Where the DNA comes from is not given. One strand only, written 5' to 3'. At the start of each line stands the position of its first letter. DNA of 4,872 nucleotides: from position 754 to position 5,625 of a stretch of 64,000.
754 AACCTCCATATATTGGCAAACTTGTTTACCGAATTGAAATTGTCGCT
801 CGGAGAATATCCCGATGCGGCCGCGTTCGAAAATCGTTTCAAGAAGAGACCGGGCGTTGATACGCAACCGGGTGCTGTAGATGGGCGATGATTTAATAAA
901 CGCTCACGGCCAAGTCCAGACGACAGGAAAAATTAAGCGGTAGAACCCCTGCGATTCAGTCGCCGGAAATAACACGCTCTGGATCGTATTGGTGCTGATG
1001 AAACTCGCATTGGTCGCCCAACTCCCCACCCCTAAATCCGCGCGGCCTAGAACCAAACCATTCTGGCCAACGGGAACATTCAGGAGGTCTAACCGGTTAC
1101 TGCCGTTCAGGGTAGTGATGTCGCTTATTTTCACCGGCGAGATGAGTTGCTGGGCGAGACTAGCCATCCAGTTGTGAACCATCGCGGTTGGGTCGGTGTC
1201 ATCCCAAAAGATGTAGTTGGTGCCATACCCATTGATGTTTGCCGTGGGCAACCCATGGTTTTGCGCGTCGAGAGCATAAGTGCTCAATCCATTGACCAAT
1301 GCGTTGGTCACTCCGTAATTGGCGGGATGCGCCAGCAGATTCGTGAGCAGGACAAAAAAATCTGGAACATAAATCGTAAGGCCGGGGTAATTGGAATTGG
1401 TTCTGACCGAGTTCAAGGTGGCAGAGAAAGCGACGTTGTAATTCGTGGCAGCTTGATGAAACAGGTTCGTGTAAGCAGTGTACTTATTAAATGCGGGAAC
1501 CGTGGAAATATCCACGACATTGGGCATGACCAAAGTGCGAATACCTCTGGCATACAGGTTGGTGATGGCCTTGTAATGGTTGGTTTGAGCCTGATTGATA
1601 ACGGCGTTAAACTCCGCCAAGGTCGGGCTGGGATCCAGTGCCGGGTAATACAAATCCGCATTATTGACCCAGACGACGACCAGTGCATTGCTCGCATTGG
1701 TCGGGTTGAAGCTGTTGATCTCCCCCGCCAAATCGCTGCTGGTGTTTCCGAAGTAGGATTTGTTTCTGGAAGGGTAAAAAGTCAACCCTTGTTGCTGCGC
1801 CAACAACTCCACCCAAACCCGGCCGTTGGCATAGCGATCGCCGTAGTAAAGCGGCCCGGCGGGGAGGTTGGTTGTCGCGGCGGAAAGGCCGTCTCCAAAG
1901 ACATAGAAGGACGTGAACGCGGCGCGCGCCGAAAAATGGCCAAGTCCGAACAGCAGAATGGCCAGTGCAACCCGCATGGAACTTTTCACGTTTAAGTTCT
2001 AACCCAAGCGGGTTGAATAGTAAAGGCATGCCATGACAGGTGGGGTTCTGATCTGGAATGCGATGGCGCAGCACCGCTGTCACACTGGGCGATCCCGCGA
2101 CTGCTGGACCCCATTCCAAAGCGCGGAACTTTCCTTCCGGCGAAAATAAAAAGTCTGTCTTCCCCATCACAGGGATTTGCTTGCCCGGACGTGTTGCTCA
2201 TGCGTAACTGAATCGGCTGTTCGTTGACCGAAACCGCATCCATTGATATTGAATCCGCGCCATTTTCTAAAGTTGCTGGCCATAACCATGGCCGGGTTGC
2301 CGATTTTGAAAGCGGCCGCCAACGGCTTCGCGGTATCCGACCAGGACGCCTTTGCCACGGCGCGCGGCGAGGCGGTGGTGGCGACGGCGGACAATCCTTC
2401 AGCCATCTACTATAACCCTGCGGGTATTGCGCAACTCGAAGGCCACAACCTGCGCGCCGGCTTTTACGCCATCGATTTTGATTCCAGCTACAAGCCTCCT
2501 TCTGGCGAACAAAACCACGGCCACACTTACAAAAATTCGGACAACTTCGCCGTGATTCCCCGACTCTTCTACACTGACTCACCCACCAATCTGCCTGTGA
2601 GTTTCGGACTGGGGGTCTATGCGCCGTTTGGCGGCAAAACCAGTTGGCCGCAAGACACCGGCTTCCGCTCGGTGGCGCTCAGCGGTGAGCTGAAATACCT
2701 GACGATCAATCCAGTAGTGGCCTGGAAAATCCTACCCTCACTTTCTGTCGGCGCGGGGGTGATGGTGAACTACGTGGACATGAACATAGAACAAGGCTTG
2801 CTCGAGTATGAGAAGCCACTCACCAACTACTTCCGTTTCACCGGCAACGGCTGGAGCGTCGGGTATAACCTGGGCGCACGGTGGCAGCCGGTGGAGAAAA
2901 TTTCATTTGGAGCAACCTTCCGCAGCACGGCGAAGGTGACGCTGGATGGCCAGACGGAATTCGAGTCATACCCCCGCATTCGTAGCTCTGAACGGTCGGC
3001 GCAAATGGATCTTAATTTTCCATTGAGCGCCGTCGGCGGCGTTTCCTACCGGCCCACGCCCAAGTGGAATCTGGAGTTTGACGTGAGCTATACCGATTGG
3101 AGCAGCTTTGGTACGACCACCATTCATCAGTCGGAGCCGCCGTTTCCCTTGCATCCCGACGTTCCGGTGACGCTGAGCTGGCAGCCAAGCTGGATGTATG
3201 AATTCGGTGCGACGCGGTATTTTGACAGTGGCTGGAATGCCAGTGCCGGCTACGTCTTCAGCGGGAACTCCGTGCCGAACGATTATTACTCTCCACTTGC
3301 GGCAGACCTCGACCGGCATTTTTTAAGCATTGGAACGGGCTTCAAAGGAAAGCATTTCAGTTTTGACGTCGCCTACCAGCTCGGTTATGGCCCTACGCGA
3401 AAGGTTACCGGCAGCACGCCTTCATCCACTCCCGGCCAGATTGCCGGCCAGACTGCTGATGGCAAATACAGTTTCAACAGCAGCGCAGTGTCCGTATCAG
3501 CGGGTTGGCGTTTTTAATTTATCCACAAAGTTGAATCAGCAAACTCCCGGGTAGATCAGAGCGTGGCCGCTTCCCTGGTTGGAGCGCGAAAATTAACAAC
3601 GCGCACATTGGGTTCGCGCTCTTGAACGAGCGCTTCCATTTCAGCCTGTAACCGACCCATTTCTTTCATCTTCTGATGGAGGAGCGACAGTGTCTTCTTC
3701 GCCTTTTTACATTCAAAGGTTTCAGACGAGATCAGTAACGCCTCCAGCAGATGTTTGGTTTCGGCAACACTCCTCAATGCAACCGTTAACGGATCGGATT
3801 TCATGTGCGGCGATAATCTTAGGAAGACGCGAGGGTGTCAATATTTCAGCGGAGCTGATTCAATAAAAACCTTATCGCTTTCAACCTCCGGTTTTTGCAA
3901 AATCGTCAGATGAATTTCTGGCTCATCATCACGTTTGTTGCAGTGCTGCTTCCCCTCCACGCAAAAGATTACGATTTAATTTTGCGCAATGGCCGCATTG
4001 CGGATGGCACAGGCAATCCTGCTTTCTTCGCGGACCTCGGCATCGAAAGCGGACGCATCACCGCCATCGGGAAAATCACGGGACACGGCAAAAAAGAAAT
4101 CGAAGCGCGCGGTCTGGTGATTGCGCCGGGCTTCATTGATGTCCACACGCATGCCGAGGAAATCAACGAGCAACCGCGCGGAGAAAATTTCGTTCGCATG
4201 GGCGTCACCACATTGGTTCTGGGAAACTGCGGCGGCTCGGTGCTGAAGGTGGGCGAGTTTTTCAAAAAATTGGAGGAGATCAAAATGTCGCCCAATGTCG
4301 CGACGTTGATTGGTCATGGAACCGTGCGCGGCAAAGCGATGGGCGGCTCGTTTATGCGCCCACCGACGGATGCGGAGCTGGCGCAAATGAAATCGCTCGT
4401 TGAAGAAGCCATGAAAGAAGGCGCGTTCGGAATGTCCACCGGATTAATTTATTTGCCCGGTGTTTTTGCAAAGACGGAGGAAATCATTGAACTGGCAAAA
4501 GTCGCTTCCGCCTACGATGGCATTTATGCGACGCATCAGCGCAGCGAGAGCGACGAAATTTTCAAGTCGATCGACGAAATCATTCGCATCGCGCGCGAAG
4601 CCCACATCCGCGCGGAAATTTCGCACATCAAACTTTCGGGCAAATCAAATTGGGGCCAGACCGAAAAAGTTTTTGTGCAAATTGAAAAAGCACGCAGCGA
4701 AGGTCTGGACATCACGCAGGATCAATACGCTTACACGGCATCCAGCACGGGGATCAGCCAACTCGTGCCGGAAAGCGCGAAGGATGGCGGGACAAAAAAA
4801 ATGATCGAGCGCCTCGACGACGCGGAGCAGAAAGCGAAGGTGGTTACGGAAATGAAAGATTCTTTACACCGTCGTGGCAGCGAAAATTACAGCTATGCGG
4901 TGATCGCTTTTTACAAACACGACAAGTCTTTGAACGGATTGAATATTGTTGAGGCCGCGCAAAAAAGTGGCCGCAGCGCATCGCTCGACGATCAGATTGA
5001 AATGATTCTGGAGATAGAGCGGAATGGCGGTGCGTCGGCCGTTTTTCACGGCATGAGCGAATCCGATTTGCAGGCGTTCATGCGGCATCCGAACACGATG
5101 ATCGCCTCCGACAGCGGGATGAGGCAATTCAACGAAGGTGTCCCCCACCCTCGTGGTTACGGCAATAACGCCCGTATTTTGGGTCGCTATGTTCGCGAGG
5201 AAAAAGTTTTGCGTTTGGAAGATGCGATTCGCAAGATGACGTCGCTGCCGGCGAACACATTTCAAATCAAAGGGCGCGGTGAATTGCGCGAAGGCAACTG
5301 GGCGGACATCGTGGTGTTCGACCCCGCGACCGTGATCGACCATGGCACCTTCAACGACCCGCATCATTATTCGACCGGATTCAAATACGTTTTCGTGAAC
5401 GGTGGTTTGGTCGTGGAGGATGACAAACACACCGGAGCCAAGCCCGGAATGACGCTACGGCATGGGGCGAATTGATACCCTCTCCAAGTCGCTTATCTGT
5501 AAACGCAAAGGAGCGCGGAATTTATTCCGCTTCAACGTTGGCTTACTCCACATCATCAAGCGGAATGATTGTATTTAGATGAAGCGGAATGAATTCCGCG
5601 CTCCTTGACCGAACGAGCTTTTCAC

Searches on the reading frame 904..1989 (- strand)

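Call 63: search_protein_families(library=pfam, proteins=[window:904-1989:-], max_evalue=0.0001)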
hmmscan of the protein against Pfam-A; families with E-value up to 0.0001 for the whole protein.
window:904-1989:- (361 aa): 1 family
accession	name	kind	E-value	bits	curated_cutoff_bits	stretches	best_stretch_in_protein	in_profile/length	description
PF00657.28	Lipase_GDSL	-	9.3e-09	36.2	23.6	1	29-277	2-206/208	GDSL-like Lipase/Acylhydrolase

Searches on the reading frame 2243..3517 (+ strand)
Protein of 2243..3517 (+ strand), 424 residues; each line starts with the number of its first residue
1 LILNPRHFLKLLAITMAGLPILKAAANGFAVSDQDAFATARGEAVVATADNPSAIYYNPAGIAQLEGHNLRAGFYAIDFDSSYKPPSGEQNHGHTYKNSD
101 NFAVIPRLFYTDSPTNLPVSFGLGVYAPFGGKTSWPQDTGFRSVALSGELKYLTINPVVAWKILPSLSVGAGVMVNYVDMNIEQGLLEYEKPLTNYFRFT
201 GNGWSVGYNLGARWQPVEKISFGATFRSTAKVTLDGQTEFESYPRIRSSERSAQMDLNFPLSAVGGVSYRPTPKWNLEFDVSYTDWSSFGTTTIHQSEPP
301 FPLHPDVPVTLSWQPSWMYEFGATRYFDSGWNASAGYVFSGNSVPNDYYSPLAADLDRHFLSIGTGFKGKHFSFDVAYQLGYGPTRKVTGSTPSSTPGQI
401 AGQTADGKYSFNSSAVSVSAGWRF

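Call 63: search_protein_families(library=pfam, proteins=[window:2243-3517:+], max_evalue=0.0001)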
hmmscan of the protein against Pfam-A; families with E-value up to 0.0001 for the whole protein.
window:2243-3517:+ (424 aa): 2 families
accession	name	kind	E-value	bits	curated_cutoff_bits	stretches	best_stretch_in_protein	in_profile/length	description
PF03349.22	Toluene_X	-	2.2e-56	191.6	29.7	1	24-417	8-414/421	Outer membrane protein transport protein (OMPP1/FadL/TodX)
PF13505.12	OMP_b-brl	-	1.1e-05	26.2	28.7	0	93-231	37-155/175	Outer membrane protein beta-barrel domain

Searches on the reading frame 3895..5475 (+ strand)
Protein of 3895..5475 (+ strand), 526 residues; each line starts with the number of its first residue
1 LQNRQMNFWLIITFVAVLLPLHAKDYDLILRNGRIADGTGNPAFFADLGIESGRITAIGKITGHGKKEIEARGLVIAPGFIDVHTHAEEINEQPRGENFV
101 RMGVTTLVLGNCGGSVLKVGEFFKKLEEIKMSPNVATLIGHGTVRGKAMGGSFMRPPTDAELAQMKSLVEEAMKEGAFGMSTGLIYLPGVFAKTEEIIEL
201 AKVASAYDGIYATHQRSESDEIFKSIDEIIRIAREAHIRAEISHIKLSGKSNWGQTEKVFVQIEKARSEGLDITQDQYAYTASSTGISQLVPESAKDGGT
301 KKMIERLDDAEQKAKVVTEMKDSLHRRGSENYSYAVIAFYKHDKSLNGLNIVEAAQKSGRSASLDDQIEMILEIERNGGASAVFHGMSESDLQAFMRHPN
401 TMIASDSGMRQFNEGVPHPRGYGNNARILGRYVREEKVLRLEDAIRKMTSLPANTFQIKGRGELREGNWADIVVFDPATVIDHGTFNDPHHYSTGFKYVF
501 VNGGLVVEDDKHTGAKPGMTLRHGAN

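Call 63: search_protein_families(library=pfam, proteins=[window:3895-5475:+], max_evalue=0.0001)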
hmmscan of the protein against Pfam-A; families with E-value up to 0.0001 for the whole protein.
window:3895-5475:+ (526 aa): 2 families
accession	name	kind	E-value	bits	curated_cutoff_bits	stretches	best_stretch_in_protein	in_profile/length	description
PF07969.17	Amidohydro_3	-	3.6e-24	86.5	29.7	1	68-507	2-472/472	Amidohydrolase family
PF01979.26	Amidohydro_1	-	1.3e-11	44.8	25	1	403-503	247-342/345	Amidohydrolase family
